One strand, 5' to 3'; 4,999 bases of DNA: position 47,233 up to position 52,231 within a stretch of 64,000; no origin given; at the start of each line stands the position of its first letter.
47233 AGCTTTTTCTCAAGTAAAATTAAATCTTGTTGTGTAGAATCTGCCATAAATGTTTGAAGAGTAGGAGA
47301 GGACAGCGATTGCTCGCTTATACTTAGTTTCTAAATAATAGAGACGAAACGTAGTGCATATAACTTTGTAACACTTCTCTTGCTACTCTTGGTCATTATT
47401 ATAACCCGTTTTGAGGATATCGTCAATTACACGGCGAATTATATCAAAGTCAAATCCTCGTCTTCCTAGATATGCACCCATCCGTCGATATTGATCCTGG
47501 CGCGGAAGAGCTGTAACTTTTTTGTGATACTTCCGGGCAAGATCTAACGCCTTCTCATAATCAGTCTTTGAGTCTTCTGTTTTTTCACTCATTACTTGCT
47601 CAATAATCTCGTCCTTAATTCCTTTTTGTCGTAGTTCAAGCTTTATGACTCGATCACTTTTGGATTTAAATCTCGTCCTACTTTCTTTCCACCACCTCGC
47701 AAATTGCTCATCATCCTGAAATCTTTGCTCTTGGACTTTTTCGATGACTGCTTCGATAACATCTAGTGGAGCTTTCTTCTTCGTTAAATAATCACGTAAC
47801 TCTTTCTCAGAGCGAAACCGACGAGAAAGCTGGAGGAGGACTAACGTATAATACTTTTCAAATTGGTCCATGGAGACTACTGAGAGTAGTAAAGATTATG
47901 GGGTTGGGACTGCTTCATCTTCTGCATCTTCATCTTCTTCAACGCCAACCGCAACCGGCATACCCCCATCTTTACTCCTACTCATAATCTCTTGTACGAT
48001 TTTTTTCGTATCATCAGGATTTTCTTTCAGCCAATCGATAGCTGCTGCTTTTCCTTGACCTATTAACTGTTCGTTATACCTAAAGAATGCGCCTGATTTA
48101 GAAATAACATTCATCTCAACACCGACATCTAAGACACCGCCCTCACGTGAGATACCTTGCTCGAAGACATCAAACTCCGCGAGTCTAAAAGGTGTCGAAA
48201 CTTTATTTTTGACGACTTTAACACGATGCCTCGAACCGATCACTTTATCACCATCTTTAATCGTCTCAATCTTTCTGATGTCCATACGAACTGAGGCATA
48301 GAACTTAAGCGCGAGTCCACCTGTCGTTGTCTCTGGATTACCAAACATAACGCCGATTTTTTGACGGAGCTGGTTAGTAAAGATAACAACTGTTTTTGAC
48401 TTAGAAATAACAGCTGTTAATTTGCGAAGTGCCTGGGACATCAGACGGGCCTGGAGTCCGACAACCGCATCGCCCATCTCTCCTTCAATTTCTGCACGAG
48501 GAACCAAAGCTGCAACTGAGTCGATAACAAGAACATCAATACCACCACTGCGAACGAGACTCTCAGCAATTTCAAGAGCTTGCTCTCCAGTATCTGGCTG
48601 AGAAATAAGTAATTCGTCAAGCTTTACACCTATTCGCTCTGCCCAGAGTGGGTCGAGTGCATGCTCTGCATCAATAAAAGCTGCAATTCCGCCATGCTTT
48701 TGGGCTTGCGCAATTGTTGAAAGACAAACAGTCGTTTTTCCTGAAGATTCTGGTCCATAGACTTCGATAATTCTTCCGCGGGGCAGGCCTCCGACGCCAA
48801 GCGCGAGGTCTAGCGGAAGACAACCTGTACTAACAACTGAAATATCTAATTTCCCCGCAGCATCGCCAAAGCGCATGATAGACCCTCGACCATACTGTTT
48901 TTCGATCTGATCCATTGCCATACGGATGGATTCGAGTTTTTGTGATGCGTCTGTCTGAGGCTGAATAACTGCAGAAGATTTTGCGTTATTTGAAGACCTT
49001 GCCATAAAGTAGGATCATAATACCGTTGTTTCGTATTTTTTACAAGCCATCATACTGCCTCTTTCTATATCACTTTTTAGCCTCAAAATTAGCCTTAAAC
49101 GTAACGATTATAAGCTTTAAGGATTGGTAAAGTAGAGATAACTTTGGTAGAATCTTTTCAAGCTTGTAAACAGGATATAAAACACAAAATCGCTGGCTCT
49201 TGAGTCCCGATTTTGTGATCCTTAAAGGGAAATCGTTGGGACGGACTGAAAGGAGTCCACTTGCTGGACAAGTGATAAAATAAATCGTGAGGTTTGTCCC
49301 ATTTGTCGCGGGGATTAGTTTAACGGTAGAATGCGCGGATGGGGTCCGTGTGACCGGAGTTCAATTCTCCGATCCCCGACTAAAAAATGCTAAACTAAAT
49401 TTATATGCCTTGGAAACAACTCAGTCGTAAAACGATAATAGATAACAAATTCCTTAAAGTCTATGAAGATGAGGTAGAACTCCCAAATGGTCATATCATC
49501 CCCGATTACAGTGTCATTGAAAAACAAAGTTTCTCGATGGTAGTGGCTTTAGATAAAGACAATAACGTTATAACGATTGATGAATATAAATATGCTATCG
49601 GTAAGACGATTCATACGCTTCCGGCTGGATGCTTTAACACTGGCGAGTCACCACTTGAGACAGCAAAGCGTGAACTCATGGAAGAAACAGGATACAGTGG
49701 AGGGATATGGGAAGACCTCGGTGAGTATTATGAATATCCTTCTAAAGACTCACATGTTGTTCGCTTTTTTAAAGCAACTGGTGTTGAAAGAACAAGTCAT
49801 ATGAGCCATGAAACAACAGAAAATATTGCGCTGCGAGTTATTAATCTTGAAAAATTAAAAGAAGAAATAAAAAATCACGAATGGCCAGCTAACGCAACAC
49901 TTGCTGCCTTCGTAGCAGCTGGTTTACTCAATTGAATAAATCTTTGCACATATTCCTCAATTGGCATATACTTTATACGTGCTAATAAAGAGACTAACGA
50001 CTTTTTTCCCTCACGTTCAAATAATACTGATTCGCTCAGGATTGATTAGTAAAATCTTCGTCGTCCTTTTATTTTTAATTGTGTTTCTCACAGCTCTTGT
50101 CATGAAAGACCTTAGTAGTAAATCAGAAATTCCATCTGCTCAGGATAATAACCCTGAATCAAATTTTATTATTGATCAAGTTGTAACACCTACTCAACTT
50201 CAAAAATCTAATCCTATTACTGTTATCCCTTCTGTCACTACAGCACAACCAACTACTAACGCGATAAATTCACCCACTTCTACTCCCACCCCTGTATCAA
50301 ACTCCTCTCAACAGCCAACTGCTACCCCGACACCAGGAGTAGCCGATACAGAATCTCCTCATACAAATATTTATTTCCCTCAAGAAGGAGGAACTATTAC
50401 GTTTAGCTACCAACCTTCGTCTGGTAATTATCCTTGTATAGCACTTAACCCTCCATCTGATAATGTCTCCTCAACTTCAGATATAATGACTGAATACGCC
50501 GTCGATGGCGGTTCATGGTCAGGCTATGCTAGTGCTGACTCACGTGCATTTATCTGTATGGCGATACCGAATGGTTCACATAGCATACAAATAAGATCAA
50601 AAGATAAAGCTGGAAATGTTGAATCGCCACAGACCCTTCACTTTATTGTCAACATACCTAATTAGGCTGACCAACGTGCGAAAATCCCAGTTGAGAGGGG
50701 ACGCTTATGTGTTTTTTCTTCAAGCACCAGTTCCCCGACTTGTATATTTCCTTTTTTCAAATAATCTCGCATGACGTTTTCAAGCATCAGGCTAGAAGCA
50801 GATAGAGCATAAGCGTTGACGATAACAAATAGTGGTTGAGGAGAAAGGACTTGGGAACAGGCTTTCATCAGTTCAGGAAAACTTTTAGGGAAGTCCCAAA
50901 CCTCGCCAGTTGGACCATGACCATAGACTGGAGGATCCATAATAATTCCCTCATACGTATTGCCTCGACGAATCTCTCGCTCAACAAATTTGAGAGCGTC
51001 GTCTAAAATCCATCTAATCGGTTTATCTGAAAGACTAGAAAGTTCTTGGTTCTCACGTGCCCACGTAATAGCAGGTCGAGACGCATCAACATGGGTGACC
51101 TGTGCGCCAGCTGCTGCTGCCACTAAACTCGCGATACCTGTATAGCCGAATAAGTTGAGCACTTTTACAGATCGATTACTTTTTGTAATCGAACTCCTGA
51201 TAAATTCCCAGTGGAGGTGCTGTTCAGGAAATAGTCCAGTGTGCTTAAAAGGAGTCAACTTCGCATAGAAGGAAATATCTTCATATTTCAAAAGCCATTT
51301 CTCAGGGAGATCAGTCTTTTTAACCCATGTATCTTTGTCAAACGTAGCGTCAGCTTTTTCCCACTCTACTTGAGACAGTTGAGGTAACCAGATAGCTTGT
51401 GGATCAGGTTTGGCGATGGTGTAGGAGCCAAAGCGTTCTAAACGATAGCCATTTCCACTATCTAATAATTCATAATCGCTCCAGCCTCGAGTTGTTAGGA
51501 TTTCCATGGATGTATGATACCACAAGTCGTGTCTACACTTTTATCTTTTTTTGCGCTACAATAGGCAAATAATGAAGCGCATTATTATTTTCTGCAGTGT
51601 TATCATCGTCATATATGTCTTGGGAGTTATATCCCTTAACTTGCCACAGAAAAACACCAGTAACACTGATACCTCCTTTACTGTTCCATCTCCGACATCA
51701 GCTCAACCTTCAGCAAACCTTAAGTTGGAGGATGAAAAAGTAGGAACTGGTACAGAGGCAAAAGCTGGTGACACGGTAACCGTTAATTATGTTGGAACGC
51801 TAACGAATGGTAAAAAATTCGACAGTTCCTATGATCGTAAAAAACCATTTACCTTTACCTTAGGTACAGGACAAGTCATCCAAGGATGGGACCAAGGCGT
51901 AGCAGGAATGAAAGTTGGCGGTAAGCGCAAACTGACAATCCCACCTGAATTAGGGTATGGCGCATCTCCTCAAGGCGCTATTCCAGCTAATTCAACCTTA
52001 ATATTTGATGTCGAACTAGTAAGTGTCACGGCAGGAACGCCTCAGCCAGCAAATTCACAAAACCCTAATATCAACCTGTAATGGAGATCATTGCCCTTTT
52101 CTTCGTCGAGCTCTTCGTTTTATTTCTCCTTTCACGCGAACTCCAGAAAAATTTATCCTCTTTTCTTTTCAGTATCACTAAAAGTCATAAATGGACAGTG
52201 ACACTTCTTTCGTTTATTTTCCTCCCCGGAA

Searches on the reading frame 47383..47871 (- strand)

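Call 20: search_protein_families(library=pfam, proteins=[window:47383-47871:-], max_evalue=0.001)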
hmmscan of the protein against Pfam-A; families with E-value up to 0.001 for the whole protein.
window:47383-47871:- (162 aa): 3 families
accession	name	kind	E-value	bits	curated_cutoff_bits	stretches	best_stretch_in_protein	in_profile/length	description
PF21982.2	RecX_HTH1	-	1.9e-16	60.2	26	1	8-45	2-39/40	RecX, first three-helix domain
PF02631.22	RecX_HTH2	-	6.5e-13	49.1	26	1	53-94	1-42/42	RecX, second three-helix domain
PF21981.2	RecX_HTH3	-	8.8e-12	45.4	26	1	104-149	3-48/48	RecX, third three-helix domain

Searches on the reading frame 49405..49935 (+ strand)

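Call 20: search_protein_families(library=pfam, proteins=[window:49405-49935:+], max_evalue=0.001)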
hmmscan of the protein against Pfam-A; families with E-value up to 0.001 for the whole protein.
window:49405-49935:+ (176 aa): 1 family
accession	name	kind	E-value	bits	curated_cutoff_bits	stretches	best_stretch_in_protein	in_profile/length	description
PF00293.34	NUDIX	-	2.7e-12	47.3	21.1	1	45-159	8-125/134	NUDIX domain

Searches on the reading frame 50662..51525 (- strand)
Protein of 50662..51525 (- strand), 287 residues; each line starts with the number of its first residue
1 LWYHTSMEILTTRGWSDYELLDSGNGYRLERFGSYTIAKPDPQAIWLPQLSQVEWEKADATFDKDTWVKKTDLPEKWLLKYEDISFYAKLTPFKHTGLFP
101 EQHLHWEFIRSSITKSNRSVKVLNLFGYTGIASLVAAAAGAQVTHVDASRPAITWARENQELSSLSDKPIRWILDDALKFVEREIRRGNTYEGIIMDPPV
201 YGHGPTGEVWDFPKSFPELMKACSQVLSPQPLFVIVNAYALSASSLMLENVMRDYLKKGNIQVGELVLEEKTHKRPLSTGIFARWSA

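Call 20: search_protein_families(library=pfam, proteins=[window:50662-51525:-], max_evalue=0.001)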
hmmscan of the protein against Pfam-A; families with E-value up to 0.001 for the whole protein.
window:50662-51525:- (287 aa): 3 families
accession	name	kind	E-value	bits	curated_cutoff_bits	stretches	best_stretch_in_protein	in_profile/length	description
PF10672.15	Methyltrans_SAM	-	1.2e-10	41.5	27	1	71-228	80-236/286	S-adenosylmethionine-dependent methyltransferase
PF03602.21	Cons_hypoth95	-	0.00024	21.2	24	1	115-199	38-122/182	Conserved hypothetical protein 95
PF05175.20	MTS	-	0.00083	19.5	23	0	118-251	31-153/170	Methyltransferase small domain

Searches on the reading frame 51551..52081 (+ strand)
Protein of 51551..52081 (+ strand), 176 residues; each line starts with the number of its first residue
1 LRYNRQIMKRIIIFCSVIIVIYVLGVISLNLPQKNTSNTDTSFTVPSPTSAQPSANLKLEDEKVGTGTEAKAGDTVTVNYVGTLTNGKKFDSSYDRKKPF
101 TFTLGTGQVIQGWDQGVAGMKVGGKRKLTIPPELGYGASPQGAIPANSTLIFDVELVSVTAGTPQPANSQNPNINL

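Call 20: search_protein_families(library=pfam, proteins=[window:51551-52081:+], max_evalue=0.001)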
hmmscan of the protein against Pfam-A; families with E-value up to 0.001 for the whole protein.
window:51551-52081:+ (176 aa): 1 family
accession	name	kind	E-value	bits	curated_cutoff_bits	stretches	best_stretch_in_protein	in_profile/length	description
PF00254.34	FKBP_C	-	2.5e-39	133.9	21.1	1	68-157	3-94/94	FKBP-type peptidyl-prolyl cis-trans isomerase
